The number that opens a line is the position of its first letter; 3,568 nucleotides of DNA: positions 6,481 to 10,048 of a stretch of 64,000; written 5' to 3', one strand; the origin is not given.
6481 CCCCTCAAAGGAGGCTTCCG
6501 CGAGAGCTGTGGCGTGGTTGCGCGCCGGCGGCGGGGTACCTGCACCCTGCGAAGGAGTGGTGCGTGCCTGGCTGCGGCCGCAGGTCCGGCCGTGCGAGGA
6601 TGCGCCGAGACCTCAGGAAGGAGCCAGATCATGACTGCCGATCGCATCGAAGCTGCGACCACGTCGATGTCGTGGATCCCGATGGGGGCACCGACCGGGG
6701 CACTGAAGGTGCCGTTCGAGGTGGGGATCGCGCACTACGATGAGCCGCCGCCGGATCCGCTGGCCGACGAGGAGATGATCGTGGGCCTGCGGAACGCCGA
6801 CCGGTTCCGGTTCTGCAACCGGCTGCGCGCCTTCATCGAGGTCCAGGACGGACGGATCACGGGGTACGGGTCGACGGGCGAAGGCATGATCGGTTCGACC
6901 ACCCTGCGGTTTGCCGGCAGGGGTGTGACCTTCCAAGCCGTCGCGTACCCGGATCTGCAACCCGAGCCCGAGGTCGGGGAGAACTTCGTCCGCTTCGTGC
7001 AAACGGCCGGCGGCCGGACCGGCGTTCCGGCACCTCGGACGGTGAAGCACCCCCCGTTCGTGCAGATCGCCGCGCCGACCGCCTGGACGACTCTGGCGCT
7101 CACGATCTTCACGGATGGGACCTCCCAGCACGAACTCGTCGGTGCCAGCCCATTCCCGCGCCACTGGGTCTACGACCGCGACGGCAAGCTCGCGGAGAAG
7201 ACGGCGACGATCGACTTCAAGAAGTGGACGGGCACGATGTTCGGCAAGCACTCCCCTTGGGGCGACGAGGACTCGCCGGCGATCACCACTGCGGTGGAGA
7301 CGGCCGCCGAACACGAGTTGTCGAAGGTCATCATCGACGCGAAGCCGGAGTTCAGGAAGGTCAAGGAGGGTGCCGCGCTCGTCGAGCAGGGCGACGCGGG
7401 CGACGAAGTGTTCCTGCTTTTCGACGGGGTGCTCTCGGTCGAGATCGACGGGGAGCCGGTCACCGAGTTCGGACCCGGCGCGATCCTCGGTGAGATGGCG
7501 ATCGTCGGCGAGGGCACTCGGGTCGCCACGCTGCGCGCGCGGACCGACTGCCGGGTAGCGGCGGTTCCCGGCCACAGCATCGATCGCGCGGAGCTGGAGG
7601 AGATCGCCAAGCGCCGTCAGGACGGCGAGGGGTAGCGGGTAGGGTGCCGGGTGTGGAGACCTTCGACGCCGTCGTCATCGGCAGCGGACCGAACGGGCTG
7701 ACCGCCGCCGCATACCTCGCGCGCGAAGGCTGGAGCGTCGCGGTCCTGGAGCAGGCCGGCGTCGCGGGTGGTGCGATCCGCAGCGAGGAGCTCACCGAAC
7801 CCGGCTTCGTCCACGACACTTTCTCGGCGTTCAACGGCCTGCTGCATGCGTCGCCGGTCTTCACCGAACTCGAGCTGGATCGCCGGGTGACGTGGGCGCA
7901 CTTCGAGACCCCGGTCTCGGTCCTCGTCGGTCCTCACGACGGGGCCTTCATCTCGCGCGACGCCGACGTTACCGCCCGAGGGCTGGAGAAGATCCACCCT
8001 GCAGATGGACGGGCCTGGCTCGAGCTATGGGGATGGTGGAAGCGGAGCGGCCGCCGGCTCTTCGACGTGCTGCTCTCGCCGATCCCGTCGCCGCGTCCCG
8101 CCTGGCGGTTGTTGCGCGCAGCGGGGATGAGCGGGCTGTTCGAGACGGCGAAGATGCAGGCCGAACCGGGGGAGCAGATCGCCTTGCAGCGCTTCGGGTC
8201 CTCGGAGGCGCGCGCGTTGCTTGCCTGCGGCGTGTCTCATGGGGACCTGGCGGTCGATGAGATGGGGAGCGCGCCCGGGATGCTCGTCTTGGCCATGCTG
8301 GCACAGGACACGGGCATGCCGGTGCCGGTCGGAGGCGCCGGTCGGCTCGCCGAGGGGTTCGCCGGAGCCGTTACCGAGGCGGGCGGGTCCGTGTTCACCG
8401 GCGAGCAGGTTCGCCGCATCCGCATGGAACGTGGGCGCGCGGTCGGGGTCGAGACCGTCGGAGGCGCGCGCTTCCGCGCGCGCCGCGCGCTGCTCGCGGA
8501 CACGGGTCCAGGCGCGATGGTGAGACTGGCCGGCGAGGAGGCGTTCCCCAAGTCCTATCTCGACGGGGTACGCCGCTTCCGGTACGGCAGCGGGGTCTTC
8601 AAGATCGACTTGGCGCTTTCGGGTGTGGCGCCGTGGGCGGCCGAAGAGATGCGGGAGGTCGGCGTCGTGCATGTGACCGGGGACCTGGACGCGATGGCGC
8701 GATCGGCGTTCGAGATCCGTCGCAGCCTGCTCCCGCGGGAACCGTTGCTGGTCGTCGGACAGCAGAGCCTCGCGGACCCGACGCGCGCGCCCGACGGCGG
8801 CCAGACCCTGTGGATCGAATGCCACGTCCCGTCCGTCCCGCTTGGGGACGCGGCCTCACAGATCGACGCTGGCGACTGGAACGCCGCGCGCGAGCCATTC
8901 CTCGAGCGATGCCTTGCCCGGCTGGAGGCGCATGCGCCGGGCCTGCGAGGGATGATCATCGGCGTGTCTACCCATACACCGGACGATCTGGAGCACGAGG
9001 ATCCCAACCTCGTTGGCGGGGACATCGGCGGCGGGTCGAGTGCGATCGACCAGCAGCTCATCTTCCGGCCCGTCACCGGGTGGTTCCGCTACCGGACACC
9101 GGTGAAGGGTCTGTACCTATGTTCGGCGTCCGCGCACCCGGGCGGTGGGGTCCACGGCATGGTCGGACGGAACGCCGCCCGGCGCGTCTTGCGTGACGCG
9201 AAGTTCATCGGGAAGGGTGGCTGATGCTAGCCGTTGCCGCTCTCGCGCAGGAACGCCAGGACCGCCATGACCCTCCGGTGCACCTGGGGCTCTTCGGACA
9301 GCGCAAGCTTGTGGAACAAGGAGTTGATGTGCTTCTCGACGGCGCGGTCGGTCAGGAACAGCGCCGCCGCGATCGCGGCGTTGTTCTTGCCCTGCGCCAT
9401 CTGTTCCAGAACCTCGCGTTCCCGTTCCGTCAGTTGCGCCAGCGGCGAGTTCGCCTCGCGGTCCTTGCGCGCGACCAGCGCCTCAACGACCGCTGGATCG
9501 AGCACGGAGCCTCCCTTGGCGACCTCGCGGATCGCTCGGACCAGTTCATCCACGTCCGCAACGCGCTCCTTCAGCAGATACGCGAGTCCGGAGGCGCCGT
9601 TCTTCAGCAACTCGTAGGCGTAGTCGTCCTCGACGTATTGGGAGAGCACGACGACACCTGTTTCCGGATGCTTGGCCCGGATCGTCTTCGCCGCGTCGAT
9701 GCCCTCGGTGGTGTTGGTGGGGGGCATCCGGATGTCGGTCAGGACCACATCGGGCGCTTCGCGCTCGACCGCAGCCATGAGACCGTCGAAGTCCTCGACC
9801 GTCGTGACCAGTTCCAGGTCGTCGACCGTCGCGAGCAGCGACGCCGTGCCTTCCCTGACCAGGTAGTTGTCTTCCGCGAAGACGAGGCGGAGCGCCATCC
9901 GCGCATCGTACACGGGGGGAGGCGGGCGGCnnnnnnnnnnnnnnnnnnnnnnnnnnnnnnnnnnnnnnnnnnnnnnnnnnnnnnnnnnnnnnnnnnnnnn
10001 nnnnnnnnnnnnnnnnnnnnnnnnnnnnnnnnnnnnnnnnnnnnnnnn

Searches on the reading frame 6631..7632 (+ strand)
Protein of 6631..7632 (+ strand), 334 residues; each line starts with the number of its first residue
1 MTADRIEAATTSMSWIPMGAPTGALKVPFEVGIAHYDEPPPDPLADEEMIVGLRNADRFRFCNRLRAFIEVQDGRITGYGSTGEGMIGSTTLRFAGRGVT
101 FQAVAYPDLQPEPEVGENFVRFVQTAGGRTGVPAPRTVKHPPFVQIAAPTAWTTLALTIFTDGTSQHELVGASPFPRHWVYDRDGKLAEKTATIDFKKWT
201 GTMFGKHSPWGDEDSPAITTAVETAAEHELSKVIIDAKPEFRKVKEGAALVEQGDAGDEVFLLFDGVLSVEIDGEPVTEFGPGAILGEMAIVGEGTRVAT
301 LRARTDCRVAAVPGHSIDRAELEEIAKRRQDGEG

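Call 41: find_homologous_proteins(query=window:6631-7632:+, max_evalue=0.00001)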
Query seq(334 aa) (334 aa): 7994 proteins with E <= 0.00001 among 8000 candidates; the best 120 are listed.
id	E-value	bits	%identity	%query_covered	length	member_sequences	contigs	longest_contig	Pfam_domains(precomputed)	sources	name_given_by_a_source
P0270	3.1e-222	755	100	100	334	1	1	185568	PF00027.36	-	-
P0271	3.7e-166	570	78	97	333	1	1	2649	PF00027.36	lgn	-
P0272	4.0e-164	564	78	97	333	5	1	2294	PF00027.36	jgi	jgi:hypothetical protein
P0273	4.3e-162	557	76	97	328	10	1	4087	PF00027.36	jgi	jgi:hypothetical protein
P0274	1.2e-161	555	76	97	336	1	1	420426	PF00027.36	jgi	jgi:hypothetical protein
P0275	9.9e-160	549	75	97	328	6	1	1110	PF00027.36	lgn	-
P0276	1.6e-157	542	72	99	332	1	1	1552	PF00027.36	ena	-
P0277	6.3e-153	527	71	100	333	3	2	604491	PF00027.36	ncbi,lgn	ncbi:MAG: cyclic nucleotide-binding domain-containing protein [Actinomycetota bacterium]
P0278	1.6e-152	525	71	98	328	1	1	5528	PF00027.36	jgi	jgi:hypothetical protein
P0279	6.4e-152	523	72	98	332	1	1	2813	PF00027.36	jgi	jgi:Cyclic nucleotide-binding domain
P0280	1.4e-135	470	64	99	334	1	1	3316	PF00027.36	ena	-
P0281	2.1e-133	463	63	99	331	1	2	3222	PF00027.36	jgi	jgi:hypothetical protein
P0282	2.1e-133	463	63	98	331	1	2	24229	PF00027.36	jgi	jgi:hypothetical protein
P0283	2.5e-133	462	61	98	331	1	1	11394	PF00027.36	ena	-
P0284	2.0e-132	459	63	98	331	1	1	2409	PF00027.36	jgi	jgi:hypothetical protein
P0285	2.3e-131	456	62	98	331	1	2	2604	PF00027.36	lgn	-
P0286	2.3e-131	456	61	98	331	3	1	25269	PF00027.36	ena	-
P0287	3.2e-131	455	62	99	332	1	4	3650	PF00027.36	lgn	-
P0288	4.4e-131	455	62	99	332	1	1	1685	PF00027.36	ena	-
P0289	4.5e-131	455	62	98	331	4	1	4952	PF00027.36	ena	-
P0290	4.9e-131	455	64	98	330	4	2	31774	PF00027.36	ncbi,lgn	ncbi:hypothetical protein BH20ACT9_BH20ACT9_04600 [soil metagenome]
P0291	6.7e-131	454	62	98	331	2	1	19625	PF00027.36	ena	-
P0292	9.6e-131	454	63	98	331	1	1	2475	PF00027.36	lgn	-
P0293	1.4e-130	453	64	96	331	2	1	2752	PF00027.36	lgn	-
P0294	1.6e-130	453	64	98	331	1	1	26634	PF00027.36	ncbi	-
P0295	1.6e-130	453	62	99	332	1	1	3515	PF00027.36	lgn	-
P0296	2.0e-130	453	62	98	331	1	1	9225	PF00027.36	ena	-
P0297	2.2e-130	453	61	98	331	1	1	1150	PF00027.36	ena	-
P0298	4.0e-130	452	61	99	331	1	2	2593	PF00027.36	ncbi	-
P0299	6.2e-130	451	62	98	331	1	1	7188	PF00027.36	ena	-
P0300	6.7e-130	451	62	98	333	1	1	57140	PF00027.36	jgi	jgi:hypothetical protein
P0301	6.8e-130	451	61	98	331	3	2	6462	PF00027.36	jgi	jgi:hypothetical protein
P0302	8.6e-130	451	61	98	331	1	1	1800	PF00027.36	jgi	jgi:hypothetical protein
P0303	1.4e-129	450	61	98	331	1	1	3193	PF00027.36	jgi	jgi:hypothetical protein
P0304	1.6e-129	450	62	96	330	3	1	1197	PF00027.36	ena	-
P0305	1.7e-129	450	62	98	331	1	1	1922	PF00027.36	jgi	jgi:hypothetical protein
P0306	1.8e-129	450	61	99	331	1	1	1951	PF00027.36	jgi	jgi:hypothetical protein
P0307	2.0e-129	450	62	98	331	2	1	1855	PF00027.36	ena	-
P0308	2.8e-129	449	63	98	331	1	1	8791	PF00027.36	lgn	-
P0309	3.4e-129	449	63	98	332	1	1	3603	PF00027.36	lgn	-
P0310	4.6e-129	448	62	98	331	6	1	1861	PF00027.36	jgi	jgi:hypothetical protein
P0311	7.1e-129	448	60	98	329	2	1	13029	PF00027.36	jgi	jgi:Cyclic nucleotide-binding domain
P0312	7.1e-129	448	61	98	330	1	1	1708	PF00027.36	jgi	jgi:hypothetical protein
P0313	9.9e-129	447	61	98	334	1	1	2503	PF00027.36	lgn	-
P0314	2.3e-128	446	60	98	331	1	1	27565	PF00027.36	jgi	jgi:hypothetical protein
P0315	2.3e-128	446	62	98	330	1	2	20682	PF00027.36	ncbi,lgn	-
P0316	3.0e-128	446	62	98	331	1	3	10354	PF00027.36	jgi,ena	jgi:hypothetical protein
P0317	3.6e-128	445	63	98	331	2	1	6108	PF00027.36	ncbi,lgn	-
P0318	5.8e-128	445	63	98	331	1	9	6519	PF00027.36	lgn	-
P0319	8.5e-128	444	61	98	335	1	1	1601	PF00027.36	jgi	jgi:Cyclic nucleotide-binding domain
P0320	1.0e-127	444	61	98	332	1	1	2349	PF00027.36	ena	-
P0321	1.3e-127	444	59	98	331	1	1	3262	PF00027.36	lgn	-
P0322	1.3e-127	444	60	98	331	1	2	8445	PF00027.36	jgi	jgi:hypothetical protein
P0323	1.3e-127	444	61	98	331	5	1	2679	PF00027.36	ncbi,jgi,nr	ncbi:MAG: hypothetical protein QOJ09_547 [Actinomycetota bacterium]|jgi:hypothetical protein|nr:hypo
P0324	1.7e-127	443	62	98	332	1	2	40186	PF00027.36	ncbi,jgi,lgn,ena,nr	ncbi:MAG TPA: cyclic nucleotide-binding domain-containing protein [Acidimicrobiales bacterium]|nr:cy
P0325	1.9e-127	443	61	98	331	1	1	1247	PF00027.36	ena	-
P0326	2.1e-127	443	61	98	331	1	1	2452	PF00027.36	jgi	jgi:hypothetical protein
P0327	3.8e-127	442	60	99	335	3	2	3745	PF00027.36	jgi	-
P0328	4.9e-127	442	61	98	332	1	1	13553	PF00027.36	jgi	jgi:hypothetical protein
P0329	5.6e-127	441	62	98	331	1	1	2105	PF00027.36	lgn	-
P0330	7.3e-127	441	61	98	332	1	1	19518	PF00027.36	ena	-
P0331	7.6e-127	441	62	98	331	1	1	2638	PF00027.36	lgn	-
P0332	1.0e-126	441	62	98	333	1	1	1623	PF00027.36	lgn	-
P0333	1.1e-126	440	59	98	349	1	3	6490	PF00027.36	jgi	jgi:hypothetical protein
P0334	1.3e-126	440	63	94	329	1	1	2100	PF00027.36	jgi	jgi:Cyclic nucleotide-binding domain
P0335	1.8e-126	440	61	98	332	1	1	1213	PF00027.36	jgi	jgi:hypothetical protein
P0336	1.9e-126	440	61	98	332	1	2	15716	PF00027.36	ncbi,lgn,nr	ncbi:MAG: cyclic nucleotide-binding domain-containing protein [Actinobacteria bacterium]|nr:cyclic n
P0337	2.2e-126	440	61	98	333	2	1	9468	PF00027.36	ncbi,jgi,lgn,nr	ncbi:MAG: hypothetical protein QOG03_2541 [Actinomycetota bacterium]|jgi:hypothetical protein|nr:hyp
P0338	3.3e-126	439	60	98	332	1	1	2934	PF00027.36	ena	-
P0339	3.4e-126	439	60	98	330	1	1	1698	PF00027.36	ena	-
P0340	3.7e-126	439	59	98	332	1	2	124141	PF00027.36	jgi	jgi:hypothetical protein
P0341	4.2e-126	439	61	99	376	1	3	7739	PF00027.36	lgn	-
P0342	4.5e-126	439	60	98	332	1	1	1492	PF00027.36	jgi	jgi:hypothetical protein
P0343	4.6e-126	438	60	98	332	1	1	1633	PF00027.36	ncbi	-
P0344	4.7e-126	438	59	98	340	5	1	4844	PF00027.36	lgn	-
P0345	4.9e-126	438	61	99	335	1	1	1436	PF00027.36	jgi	jgi:hypothetical protein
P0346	5.6e-126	438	61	99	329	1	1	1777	PF00027.36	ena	-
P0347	5.9e-126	438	60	98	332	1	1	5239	PF00027.36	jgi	jgi:hypothetical protein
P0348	6.2e-126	438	62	98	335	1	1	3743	PF00027.36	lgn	-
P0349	6.2e-126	438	60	99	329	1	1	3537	PF00027.36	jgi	jgi:hypothetical protein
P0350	7.8e-126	438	61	98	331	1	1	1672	PF00027.36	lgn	-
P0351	8.3e-126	438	61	98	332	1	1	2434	PF00027.36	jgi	jgi:hypothetical protein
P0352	9.2e-126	437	61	96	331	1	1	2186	PF00027.36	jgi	jgi:hypothetical protein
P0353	1.2e-125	437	60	98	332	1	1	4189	PF00027.36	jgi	jgi:hypothetical protein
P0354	1.2e-125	437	60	98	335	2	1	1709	PF00027.36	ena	-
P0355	1.5e-125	437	61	98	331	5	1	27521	PF00027.36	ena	-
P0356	1.6e-125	437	60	96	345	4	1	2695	PF00027.36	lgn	-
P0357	1.7e-125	437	60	98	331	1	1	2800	PF00027.36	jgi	jgi:cyclic nucleotide-binding protein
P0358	1.9e-125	436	61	98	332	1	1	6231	PF00027.36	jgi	jgi:hypothetical protein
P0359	2.0e-125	436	61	98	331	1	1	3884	PF00027.36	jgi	jgi:cyclic nucleotide-binding protein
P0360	2.1e-125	436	60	98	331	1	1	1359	PF00027.36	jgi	jgi:hypothetical protein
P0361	2.1e-125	436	61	98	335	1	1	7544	PF00027.36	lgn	-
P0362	2.1e-125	436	60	98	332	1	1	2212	PF00027.36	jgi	jgi:hypothetical protein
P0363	2.1e-125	436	62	97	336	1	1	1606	PF00027.36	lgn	-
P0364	2.1e-125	436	61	98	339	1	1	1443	PF00027.36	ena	-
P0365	2.3e-125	436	62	98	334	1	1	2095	PF00027.36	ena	-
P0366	2.5e-125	436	60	98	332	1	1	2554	PF00027.36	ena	-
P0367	2.5e-125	436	60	98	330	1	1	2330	PF00027.36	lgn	-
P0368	2.7e-125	436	59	98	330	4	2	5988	PF00027.36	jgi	jgi:hypothetical protein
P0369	3.3e-125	436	59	99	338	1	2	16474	PF00027.36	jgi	jgi:Cyclic nucleotide-binding domain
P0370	3.6e-125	436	59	98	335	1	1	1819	PF00027.36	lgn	-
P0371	4.1e-125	435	60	99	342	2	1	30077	PF00027.36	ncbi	ncbi:hypothetical protein BH18ACT15_BH18ACT15_08750 [soil metagenome]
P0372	4.5e-125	435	60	98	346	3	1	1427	PF00027.36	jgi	jgi:Cyclic nucleotide-binding domain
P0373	4.7e-125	435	60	98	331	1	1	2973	PF00027.36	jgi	jgi:hypothetical protein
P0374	5.0e-125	435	61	98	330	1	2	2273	PF00027.36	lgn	-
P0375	5.0e-125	435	60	98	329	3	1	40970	PF00027.36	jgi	jgi:cyclic nucleotide-binding protein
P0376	5.5e-125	435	58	98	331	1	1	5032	PF00027.36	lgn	-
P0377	5.6e-125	435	60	98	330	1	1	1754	PF00027.36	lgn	-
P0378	6.6e-125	435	61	98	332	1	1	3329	PF00027.36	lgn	-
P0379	6.7e-125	435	60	98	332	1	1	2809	PF00027.36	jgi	-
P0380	6.9e-125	435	60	98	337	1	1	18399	PF00027.36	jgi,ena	jgi:Cyclic nucleotide-binding domain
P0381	7.3e-125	435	64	91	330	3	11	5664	PF00027.36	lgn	-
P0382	7.4e-125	435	61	95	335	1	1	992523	PF00027.36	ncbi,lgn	-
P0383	7.6e-125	434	61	98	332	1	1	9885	PF00027.36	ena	-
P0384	8.4e-125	434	61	96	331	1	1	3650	PF00027.36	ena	-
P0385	1.1e-124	434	62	98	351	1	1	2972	PF00027.36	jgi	jgi:hypothetical protein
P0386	1.3e-124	434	60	96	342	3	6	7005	PF00027.36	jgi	jgi:hypothetical protein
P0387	1.3e-124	434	60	98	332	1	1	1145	PF00027.36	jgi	jgi:hypothetical protein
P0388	1.4e-124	434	62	97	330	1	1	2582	PF00027.36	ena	-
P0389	1.4e-124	434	60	96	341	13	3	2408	PF00027.36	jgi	jgi:hypothetical protein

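Call 63: predict_structure(alignment_id=A4)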
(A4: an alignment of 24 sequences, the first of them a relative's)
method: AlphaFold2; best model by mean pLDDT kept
length: 334 residues; sequences in the alignment: 24
mean_pLDDT: 72.4   pTM: 0.54
mean pLDDT of the five models: 72.4, 72.1, 70.9, 70.7, 68.2
residues with pLDDT >= 90: 71; 70-90: 128; 50-70: 76; < 50: 59
segments of 3 or more residues with pLDDT < 50: 19-21, 26-34, 133-148, 202-224, 331-334
pLDDT, mean of each block of 10 residues (from residue 1): 88 71 48 57 85 83 93 95 85 65 71 93 81 44 42 87 90 70 87 53 41 30 51 71 87 92 70 78 74 86 76 86 74 38
secondary structure, 60 per line:
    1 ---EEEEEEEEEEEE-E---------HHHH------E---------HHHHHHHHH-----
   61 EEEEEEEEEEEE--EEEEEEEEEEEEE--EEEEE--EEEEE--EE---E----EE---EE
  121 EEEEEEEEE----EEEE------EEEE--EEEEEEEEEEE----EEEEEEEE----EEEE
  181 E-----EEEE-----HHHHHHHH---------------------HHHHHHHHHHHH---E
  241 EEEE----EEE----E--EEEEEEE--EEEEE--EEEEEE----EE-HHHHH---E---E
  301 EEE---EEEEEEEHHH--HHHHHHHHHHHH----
elements in order: E4-15 H27-30 H47-55 E61-72 E75-87 E90-94 E97-101 E119-129 E134-137 E144-147 E150-160 E165-172 E177-181 E187-190 H196-203 H225-236 E240-244 E249-251 E259-265 E268-272 E275-280 H288-292 E300-303 E307-313 H319-330

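Call 66: fold_search(model_id=the predicted structure, library=pdb)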
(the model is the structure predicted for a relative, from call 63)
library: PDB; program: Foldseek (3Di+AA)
matches with E <= 10: 1203; with E <= 0.001: 608
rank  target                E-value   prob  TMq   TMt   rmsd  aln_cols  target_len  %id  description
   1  3u11_A                2.3e-08  1.00  0.25  0.40   5.9       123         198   22  Tetramerization dynamics of the C-terminus underlies isoform-specific cAMP-gating in HCN channels (released 2011-10-26)
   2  8jsk_A                3.8e-08  1.00  0.28  0.56   3.2       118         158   25  Crystal structure of an N-terminal cyclic nucleotide-binding domain of a PycTIR from Pseudovibrio sp. in complex with  (released 2024-07-03)
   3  5k8s_A                4.0e-08  1.00  0.28  0.59   4.6       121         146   24  cAMP bound PfPKA-R (297-441) (released 2016-10-12)
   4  1rl3_B                5.5e-08  1.00  0.26  0.33   7.8       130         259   22  Crystal structure of cAMP-free R1a subunit of PKA (released 2004-07-06)
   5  5t3n_A                6.2e-08  1.00  0.27  0.56   5.6       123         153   24  Sp-2Cl-cAMPS bound to PKAR CBD2 (released 2016-10-12)
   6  3i54_D                8.1e-08  1.00  0.26  0.36   5.4       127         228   22  Crystal structure of MtbCRP in complex with cAMP (released 2009-09-08)
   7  3h3u_B                8.1e-08  1.00  0.26  0.39   4.6       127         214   20  Crystal structure of CRP (cAMP receptor Protein) from Mycobacterium tuberculosis (released 2010-02-02)
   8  3i54_B                8.6e-08  1.00  0.27  0.40   4.7       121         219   20  Crystal structure of MtbCRP in complex with cAMP (released 2009-09-08)
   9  5k8s_B                9.1e-08  1.00  0.28  0.59   3.2       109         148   22  cAMP bound PfPKA-R (297-441) (released 2016-10-12)
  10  4d7s_A                9.6e-08  1.00  0.28  0.46   5.3       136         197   23  Structure of the SthK Carboxy-Terminal Region in complex with cGMP (released 2015-02-11)
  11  2pqq_B                9.6e-08  1.00  0.24  0.50   5.2       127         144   21  Structural Genomics, the crystal structure of the N-terminal domain of a transcriptional regulator from Streptomyces c (released 2007-06-05)
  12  4jv4                  9.6e-08  1.00  0.28  0.35  18.2       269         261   17  Crystal Structure of RIalpha(91-379) bound to HE33, a N6 di-propyl substituted cAMP analog (released 2013-09-18)
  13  3h3u_A                1.0e-07  1.00  0.27  0.40   3.6       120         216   21  Crystal structure of CRP (cAMP receptor Protein) from Mycobacterium tuberculosis (released 2010-02-02)
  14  5khj_A                1.1e-07  1.00  0.26  0.41   4.2       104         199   24  HCN2 CNBD in complex with uridine-3', 5'-cyclic monophosphate (cUMP) (released 2016-09-14)
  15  2pqq_C                1.1e-07  1.00  0.24  0.52   5.1       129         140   21  Structural Genomics, the crystal structure of the N-terminal domain of a transcriptional regulator from Streptomyces c (released 2007-06-05)
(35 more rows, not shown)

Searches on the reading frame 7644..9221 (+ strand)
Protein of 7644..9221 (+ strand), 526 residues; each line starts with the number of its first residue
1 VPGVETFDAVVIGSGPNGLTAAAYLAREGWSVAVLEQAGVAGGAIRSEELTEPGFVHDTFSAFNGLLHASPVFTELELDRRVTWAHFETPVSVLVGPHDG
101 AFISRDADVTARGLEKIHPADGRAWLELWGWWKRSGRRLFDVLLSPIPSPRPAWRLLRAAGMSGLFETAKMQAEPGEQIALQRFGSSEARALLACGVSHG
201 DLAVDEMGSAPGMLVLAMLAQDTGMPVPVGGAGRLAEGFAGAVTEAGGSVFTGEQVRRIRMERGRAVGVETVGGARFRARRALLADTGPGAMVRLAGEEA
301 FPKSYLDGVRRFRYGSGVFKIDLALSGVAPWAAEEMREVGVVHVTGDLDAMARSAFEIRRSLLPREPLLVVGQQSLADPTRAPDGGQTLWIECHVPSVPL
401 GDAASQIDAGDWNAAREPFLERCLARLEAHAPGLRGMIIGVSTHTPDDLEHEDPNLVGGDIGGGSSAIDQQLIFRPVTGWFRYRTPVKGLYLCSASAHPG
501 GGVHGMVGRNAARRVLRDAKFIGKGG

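Call 14: search_protein_families(library=pfam, proteins=[window:7644-9221:+], max_evalue=0.0001)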
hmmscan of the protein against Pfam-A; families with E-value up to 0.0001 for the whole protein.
window:7644-9221:+ (526 aa): 7 families
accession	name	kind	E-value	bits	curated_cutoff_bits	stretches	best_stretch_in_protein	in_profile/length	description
PF01266.30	DAO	-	1.1e-12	48.6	27.9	1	8-44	1-38/353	FAD dependent oxidoreductase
PF01593.30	Amino_oxidase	-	2.4e-11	44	19.8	1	18-516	3-443/443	Flavin containing amine oxidoreductase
PF13450.12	NAD_binding_8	-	4.6e-11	43.3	21.9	1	11-59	1-47/68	NAD(P)-binding Rossmann-like domain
PF00890.30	FAD_binding_2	-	6.9e-07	29.2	20.4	1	8-45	1-38/414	FAD binding domain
PF12831.13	FAD_oxidored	-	1.6e-06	28.1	27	1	8-45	1-38/416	FAD dependent oxidoreductase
PF01946.23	Thi4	-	1.2e-05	25.2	26.2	1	7-44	18-56/235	Thi4 family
PF07992.20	Pyr_redox_2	-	9.5e-05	22.4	26.1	0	8-71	2-58/291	Pyridine nucleotide-disulphide oxidoreductase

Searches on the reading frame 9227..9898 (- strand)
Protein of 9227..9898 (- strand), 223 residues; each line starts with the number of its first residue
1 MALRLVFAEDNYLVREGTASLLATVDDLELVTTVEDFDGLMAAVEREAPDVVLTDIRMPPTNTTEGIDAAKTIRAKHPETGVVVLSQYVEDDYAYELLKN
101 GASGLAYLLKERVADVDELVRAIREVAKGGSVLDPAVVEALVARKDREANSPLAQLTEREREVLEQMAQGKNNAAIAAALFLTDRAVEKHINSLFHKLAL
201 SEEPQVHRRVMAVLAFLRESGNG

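Call 3: search_protein_families(library=pfam, proteins=[window:9227-9898:-], max_evalue=1)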
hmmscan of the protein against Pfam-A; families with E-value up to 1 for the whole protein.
window:9227-9898:- (223 aa): 6 families
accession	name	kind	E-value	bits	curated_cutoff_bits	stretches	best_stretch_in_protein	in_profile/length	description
PF00072.30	Response_reg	-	8.2e-16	58.6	30.2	1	8-122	4-109/111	Response regulator receiver domain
PF00196.25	GerE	-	5.5e-14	52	23.5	1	155-206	2-53/57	Bacterial regulatory proteins, luxR family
PF20184.3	DUF6547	-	0.0014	19.4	27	1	116-187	12-79/117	Family of unknown function (DUF6547)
PF08281.18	Sigma70_r4_2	-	0.0046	17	25.7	1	153-191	8-47/54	Sigma-70, region 4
PF16509.11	KORA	-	0.057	14.1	26.7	1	147-214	7-74/84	TrfB plasmid transcriptional repressor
PF02388.22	FemAB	-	0.22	10.8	24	1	143-184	275-316/406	FemAB family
